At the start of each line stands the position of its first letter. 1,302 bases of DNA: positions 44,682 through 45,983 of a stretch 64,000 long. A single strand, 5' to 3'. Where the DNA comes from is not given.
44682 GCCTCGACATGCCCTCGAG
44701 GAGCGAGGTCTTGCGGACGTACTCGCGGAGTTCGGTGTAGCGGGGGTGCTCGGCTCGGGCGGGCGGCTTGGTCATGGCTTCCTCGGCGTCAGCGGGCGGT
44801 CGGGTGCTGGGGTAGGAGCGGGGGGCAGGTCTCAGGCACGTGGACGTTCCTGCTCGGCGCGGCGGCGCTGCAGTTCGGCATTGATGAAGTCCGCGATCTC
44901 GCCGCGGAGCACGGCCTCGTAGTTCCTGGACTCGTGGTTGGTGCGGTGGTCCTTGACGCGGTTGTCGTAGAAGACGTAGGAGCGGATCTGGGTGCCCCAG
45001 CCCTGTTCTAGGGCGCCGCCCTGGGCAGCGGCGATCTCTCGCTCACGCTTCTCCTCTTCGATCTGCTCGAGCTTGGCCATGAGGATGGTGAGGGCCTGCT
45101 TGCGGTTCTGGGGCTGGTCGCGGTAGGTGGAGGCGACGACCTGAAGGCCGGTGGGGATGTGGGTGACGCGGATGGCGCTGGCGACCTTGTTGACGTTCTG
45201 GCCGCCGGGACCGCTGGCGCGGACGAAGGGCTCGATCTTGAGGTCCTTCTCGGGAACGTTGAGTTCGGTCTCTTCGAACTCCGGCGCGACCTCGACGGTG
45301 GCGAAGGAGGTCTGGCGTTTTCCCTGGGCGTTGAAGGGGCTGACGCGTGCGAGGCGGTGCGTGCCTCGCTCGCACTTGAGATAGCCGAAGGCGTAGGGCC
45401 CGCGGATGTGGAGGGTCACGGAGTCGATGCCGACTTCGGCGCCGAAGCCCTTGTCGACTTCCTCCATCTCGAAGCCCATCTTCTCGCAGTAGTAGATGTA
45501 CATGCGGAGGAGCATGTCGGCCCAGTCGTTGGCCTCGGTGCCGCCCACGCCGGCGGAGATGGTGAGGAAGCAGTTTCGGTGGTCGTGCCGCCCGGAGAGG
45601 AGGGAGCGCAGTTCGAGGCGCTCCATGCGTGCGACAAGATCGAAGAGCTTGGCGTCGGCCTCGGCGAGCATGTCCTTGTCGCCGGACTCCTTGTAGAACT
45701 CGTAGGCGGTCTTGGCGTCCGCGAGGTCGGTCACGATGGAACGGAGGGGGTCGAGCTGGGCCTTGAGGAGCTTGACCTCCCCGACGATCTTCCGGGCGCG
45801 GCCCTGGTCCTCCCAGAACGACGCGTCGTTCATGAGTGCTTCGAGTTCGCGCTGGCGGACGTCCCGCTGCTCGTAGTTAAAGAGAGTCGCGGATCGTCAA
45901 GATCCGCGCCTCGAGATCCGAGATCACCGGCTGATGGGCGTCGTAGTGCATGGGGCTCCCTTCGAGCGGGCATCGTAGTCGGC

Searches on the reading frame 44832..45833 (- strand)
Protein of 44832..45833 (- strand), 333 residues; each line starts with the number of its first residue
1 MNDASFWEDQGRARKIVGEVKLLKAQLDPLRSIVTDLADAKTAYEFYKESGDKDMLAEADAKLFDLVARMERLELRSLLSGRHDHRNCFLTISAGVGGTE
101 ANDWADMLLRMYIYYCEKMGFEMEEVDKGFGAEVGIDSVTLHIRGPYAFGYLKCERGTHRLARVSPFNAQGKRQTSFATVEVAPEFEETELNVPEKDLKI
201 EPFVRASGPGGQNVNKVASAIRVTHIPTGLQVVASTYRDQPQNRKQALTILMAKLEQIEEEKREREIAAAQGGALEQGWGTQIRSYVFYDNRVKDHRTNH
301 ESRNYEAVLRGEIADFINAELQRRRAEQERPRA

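Call 37: search_protein_families(library=ncbifam, proteins=[window:44832-45833:-], max_evalue=0.001)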
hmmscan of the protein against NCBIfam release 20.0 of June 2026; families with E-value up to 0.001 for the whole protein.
window:44832-45833:- (333 aa): 5 families
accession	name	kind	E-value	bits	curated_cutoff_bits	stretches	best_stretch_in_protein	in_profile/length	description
TIGR00020.2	prfB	exception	5.2e-117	390.8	370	1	2-321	32-352/353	peptide chain release factor 2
NF001859.2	PRK00591.1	equivalog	6.2e-71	239.3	400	1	2-327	16-345/347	peptide chain release factor 1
TIGR00019.1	prfA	equivalog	4.9e-68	229.7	423.25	1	2-328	25-354/361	peptide chain release factor 1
TIGR03072.1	release_prfH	equivalog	1.7e-27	96.3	166.65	1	89-266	2-175/200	peptide chain release factor H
NF006718.0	PRK09256.1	equivalog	7.2e-13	48.4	100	1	189-223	8-41/140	alternative ribosome rescue aminoacyl-tRNA hydrolase ArfB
